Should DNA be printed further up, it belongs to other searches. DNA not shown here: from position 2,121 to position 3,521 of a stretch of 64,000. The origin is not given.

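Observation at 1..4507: CoA-dependent module (two class III CoA-transferases, MaoC hydratase, two binding-fold proteins) inside a rare-sugar locus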

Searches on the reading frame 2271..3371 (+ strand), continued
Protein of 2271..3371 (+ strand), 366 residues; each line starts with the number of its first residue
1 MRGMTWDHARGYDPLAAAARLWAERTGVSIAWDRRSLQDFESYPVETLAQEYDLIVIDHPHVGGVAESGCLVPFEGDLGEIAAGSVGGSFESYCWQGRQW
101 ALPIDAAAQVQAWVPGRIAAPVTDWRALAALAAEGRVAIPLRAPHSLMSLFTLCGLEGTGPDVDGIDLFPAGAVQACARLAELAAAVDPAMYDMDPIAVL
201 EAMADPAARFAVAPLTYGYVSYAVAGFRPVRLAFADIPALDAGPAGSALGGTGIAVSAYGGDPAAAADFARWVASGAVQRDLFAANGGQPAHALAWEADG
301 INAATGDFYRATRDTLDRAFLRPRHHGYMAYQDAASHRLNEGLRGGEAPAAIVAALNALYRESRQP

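Call 79: find_encoding_contigs(protein=P0165, flank=9000, max_places=1)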
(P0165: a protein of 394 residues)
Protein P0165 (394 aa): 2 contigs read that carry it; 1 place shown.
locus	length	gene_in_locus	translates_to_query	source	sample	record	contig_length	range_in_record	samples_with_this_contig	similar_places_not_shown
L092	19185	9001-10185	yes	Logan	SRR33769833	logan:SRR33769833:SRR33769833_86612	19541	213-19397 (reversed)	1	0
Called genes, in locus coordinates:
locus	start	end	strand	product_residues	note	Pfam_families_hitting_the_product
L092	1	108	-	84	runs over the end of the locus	?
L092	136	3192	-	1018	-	PF02837:Glyco_hydro_2_N (weak), PF22666:Glyco_hydro_2_N2, PF00703:Glyco_hydro_2, PF02836:Glyco_hydro_2_C (weak)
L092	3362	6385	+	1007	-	PF16126:DUF4838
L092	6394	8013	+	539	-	PF00933:Glyco_hydro_3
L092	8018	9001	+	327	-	PF14871:GHL6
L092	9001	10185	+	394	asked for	PF01547:SBP_bac_1 (weak), PF13416:SBP_bac_8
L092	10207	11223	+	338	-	PF08240:ADH_N, PF16912:Glu_dehyd_C, PF00107:ADH_zinc_N, PF13602:ADH_zinc_N_2 (weak)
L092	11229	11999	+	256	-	PF00106:adh_short, PF01370:Epimerase (faint), PF08659:KR, PF13561:adh_short_C2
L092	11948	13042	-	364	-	PF00392:GntR, PF14502:HTH_41 (weak)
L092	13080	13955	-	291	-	-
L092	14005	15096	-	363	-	PF00392:GntR, PF13377:Peripla_BP_3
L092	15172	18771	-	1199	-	PF17957:Big_7, PF17957:Big_7, PF00754:F5_F8_type_C, PF22633:F5_F8_type_C_2, PF00754:F5_F8_type_C, PF22633:F5_F8_type_C_2, PF00754:F5_F8_type_C, PF22633:F5_F8_type_C_2, +2 more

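Call 80: find_encoding_contigs(protein=P0229, flank=9000, max_places=1)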
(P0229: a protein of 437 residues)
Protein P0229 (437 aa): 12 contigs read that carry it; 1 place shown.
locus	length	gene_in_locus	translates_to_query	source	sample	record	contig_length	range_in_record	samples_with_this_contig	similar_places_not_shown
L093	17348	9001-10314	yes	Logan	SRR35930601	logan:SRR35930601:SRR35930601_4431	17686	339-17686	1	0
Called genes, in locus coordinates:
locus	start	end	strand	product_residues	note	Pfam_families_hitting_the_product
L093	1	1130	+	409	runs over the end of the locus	PF01969:Ni_insertion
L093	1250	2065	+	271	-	-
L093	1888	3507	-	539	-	PF06609:TRI12 (weak), PF07690:MFS_1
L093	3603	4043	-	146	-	-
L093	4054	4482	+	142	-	-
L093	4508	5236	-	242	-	PF13489:Methyltransf_23, PF05401:NodS (weak), PF05175:MTS (weak), PF01209:Ubie_methyltran (weak), PF13847:Methyltransf_31, PF08241:Methyltransf_11, PF08242:Methyltransf_12, PF13649:Methyltransf_25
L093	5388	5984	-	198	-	PF18085:Mak_N_cap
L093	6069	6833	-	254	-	PF23441:SDR, PF00106:adh_short, PF01370:Epimerase (weak), PF08659:KR, PF13561:adh_short_C2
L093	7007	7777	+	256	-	PF00392:GntR, PF07729:FCD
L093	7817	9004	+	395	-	PF02515:CoA_transf_3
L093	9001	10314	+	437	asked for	PF01547:SBP_bac_1 (faint), PF13416:SBP_bac_8 (faint)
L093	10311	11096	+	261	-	PF00378:ECH_1, PF16113:ECH_2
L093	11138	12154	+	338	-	PF01557:FAA_hydrolase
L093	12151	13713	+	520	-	PF00171:Aldedh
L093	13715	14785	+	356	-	PF14486:DUF4432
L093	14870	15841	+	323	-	PF05448:AXE1, PF00326:Peptidase_S9 (weak)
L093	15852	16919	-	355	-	PF04229:GrpB, PF00583:Acetyltransf_1, PF13508:Acetyltransf_7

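Call 81: find_encoding_contigs(protein=P0245, flank=9000, max_places=1)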
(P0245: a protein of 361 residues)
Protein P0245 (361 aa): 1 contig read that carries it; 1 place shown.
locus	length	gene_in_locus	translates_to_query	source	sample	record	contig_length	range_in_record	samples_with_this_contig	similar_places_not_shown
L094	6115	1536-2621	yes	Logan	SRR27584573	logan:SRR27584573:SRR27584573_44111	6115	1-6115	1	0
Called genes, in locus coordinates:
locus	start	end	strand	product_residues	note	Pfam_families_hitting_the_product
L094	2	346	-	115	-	?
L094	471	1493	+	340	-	PF00356:LacI, PF00532:Peripla_BP_1, PF13377:Peripla_BP_3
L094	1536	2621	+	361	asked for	PF01547:SBP_bac_1 (weak), PF13416:SBP_bac_8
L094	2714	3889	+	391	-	PF00356:LacI, PF00532:Peripla_BP_1, PF13407:Peripla_BP_4, PF13377:Peripla_BP_3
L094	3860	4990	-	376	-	PF02746:MR_MLE_N, PF13378:MR_MLE_C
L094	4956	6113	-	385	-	?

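Call 85: search_protein_families(library=ncbifam, proteins=[L093:11138-12154:+, L093:12151-13713:+, L093:10311-11096:+, L093:7817-9004:+, L093:6069-6833:-, L093:13715-14785:+, L091:1473-2399:-, L091:11391-11843:+, L091:6576-7646:-], max_evalue=1e-10)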
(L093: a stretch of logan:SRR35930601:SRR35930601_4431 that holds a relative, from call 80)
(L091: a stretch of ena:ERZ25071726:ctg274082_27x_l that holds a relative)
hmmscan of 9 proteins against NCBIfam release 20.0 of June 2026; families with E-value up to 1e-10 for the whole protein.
L093:11138-12154:+ (338 aa): 0 families

L093:12151-13713:+ (520 aa): 33 families (the best 25 are shown)
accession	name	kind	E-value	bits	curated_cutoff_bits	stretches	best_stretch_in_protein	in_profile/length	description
TIGR01780.1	SSADH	subfamily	1.8e-26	93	646.35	1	12-286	3-260/448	succinate-semialdehyde dehydrogenase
NF006916.0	PRK09407.1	equivalog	1.9e-26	92.8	521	1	4-416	32-436/526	succinic semialdehyde dehydrogenase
NF052305.1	DioxValDhHalo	equivalog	1.1e-25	90.5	750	1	3-410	17-418/483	2,5-dioxovalerate dehydrogenase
NF010000.0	PRK13473.1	subfamily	6.6e-25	87.7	615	1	3-409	14-411/475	aminobutyraldehyde dehydrogenase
TIGR02299.1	HpaE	equivalog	2.1e-23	82.7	638.35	1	3-267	13-262/488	5-carboxymethyl-2-hydroxymuconate semialdehyde dehydrogenase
NF045735.1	PaDhStyDPseudo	equivalog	6.6e-23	81.1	850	1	3-410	15-421/483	phenylacetaldehyde dehydrogenase StyD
TIGR03216.1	OH_muco_semi_DH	equivalog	9.5e-23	80.5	693.25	1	3-411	11-420/481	2-hydroxymuconic semialdehyde dehydrogenase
TIGR01238.1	D1pyr5carbox3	equivalog_domain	4.8e-21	74.9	485.2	1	23-293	68-313/500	L-glutamate gamma-semialdehyde dehydrogenase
TIGR04284.1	aldehy_Rv0768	hypoth_equivalog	3.9e-20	72.3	775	1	4-434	13-438/480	aldehyde dehydrogenase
TIGR01804.1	BADH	equivalog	4.2e-20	71.7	668.6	1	3-411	10-412/467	betaine-aldehyde dehydrogenase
NF050026.1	AcaldDHExaC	equivalog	2.9e-19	69.1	900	1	3-290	28-302/503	acetaldehyde dehydrogenase ExaC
NF006915.0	PRK09406.1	equivalog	6.1e-19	68.2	730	1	8-272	3-254/457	NADP-dependent succinic semialdehyde dehydrogenase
NF042993.1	AlphKGSA_gudD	equivalog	9.4e-19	67.5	770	1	4-288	17-285/481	alpha-ketoglutaric semialdehyde dehydrogenase GucD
NF008869.0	PRK11904.1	equivalog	2.1e-18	65.6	747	1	13-410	570-963/1042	bifunctional proline dehydrogenase/L-glutamate gamma-semialdehyde dehydrogenase PutA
NF006992.0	PRK09457.1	subfamily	1.1e-17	63.9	514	1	2-416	11-415/487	succinylglutamate-semialdehyde dehydrogenase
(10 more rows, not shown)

L093:10311-11096:+ (261 aa): 67 families (the best 25 are shown)
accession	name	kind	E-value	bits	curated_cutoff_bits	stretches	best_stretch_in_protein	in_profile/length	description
NF051848.1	EnCoAHydtEchA19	equivalog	2.3e-61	207.6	400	1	10-261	2-258/258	enoyl-CoA hydratase EchA19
NF006007.0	PRK08138.1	subfamily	6.6e-57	192.8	355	1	15-261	15-261/261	enoyl-CoA hydratase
NF007239.0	PRK09674.1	equivalog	9.9e-52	175.9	371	1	13-261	9-257/257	2,3-dehydroadipyl-CoA hydratase PaaF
NF005126.0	PRK06563.1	subfamily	1.3e-51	175.5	261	1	6-261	5-263/263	crotonase/enoyl-CoA hydratase family protein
NF006100.0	PRK08252.1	subfamily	4.5e-51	173.9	282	1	9-261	4-254/254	crotonase/enoyl-CoA hydratase family protein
NF042430.2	EnCoAhydt_DpgD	equivalog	2.2e-50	171.5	400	1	14-260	3-257/258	enoyl-CoA-hydratase DpgD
NF004475.0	PRK05809.1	subfamily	2.3e-50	171.5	394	1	10-260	6-259/260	short-chain-enoyl-CoA hydratase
NF005073.0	PRK06495.1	subfamily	2.5e-50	171.2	296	1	10-261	6-257/257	enoyl-CoA hydratase/isomerase family protein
NF006699.0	PRK09245.1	subfamily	3.5e-49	167.4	354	1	9-261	4-266/266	crotonase/enoyl-CoA hydratase family protein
NF004840.0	PRK06190.1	equivalog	1.1e-48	166.1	253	1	9-241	5-239/260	enoyl-CoA hydratase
NF004781.0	PRK06127.1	subfamily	1.7e-48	165.6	291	1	4-261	7-269/269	enoyl-CoA hydratase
NF004517.0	PRK05862.1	equivalog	1e-46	159.6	396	1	10-260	6-256/257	enoyl-CoA hydratase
NF005864.0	PRK07799.1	equivalog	1.7e-46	158.6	316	1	10-260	10-265/266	crotonase/enoyl-CoA hydratase family protein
NF004634.0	PRK05980.1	equivalog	1.5e-44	152.4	375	1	9-259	4-261/263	crotonase/enoyl-CoA hydratase family protein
NF006566.0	PRK09076.1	subfamily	1.9e-44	152.2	286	1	10-258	7-257/260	enoyl-CoA hydratase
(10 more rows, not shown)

L093:7817-9004:+ (395 aa): 7 families
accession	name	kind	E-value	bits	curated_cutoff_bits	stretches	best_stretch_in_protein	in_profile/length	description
NF052585.1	SucGlutTfsCaiB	equivalog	6e-66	222.7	750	1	3-375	7-387/394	succinate--glutarate CoA-transferase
NF041294.1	Scnl_mescCoAtase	equivalog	1.2e-59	202.4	700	1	1-373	1-380/381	succinyl-CoA:mesaconate CoA-transferase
NF003809.0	PRK05398.1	subfamily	1e-55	189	442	2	4-207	5-207/416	formyl-CoA transferase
TIGR03253.1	oxalate_frc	equivalog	9e-54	182.7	504.2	2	4-207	4-206/416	formyl-CoA transferase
NF008511.0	PRK11430.1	equivalog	1.3e-45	156.2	522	1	4-368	10-371/381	CoA:oxalate CoA-transferase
NF002914.1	PRK03525.1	equivalog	1.2e-33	116.7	413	1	3-392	9-397/400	L-carnitine CoA-transferase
TIGR04253.1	mesacon_CoA_iso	equivalog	4.6e-25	88.4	725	1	3-208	2-202/403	2-methylfumaryl-CoA isomerase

L093:6069-6833:- (254 aa): 211 families (the best 25 are shown)
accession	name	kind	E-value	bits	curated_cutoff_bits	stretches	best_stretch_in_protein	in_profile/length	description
NF004791.0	PRK06138.1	equivalog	8.9e-80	267.6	312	1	5-254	2-252/252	SDR family oxidoreductase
NF052558.1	MBtsdlDhBudC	equivalog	1.2e-72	244.4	270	1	6-253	1-243/250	meso-2,3-butanediol dehydrogenase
NF009466.0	PRK12826.1-2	subfamily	9.5e-60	202.1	222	1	7-251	2-244/248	3-oxoacyl-ACP reductase FabG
NF053701.1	CsHdxCHCADhChcB2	equivalog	5.7e-59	199.6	350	1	6-253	1-244/245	cis-4-hydroxycyclohexanecarboxylate dehydrogenase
NF005559.1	PRK07231.1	subfamily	7.4e-57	192.7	215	1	6-252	2-248/249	glucose 1-dehydrogenase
TIGR01830.1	3oxo_ACP_reduc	equivalog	3.6e-55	187.3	297.75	1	11-250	1-237/239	3-oxoacyl-[acyl-carrier-protein] reductase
NF047923.1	pyridox_DH_SDR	equivalog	7e-55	186.2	325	1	7-252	2-241/243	pyridoxal 4-dehydrogenase, SDR-type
NF004818.0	PRK06172.1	equivalog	2.7e-54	184.1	336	1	3-253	2-252/253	SDR family oxidoreductase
NF005067.0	PRK06484.1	equivalog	5.7e-54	183.5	713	1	7-253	272-513/524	short chain dehydrogenase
NF006366.0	PRK08589.1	equivalog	1.8e-53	181.5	386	1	4-253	2-254/272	SDR family oxidoreductase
NF004778.0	PRK06124.1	equivalog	9e-53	179.3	303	1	6-253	9-254/256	SDR family oxidoreductase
NF005681.0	PRK07478.1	subfamily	1.1e-52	179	267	1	5-251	3-249/254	SDR family oxidoreductase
NF005309.0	PRK06841.1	subfamily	1.9e-52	178.3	286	1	6-253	13-254/255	GolD/DthD family dehydrogenase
NF009093.0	PRK12429.1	subfamily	7.3e-52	176.2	258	1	6-253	3-258/259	3-hydroxybutyrate dehydrogenase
NF004713.0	PRK06057.1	equivalog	8.9e-52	176.1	404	1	3-253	4-251/257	3-oxoacyl-ACP reductase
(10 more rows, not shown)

L093:13715-14785:+ (356 aa): 0 families

L091:1473-2399:- (308 aa): 6 families
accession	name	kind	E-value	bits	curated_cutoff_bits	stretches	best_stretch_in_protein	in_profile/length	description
TIGR00674.1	dapA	equivalog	6.9e-29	100.6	206.15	1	8-295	1-283/286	4-hydroxy-tetrahydrodipicolinate synthase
NF040954.1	Arch_KDGaldase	equivalog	2.3e-20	73.1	390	1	9-295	3-278/288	bifunctional 2-dehydro-3-deoxy-phosphogluconate/2-dehydro-3-deoxy-6-phosphogalactonate aldolase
NF003164.0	PRK04147.1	equivalog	6.9e-19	68.2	281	1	5-296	3-288/294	N-acetylneuraminate lyase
TIGR00683.1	nanA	equivalog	3.7e-16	59.3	382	1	6-287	1-277/293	N-acetylneuraminate lyase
TIGR02313.1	HpaI-NOT-DapA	exception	2.2e-15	56.2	396.7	1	6-266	1-259/294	2,4-dihydroxyhept-2-ene-1,7-dioic acid aldolase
NF002958.0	PRK03620.1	subfamily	9.1e-11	41.1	278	0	5-189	10-182/307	5-dehydro-4-deoxyglucarate dehydratase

L091:11391-11843:+ (150 aa): 3 families
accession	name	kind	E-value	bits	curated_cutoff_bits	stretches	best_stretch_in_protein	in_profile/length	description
TIGR02278.1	PaaN-DH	equivalog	9.2e-23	80.3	562.8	1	7-145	525-664/664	phenylacetic acid degradation bifunctional protein PaaZ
NF038241.1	RipB_Ich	equivalog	8.3e-16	58.4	340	1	6-146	23-165/175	(R)-specific enoyl-CoA hydratase RipB/Ich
NF006045.0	PRK08190.1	subfamily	1.5e-15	57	282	1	3-135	7-133/467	bifunctional enoyl-CoA hydratase/phosphate acetyltransferase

L091:6576-7646:- (356 aa): 1 family
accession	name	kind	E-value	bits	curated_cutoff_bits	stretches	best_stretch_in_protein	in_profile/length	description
NF040723.1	UDP-GlcNAcDh_Arch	equivalog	5.1e-11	42.6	450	1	23-166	5-149/302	UDP-N-acetylglucosamine 3-dehydrogenase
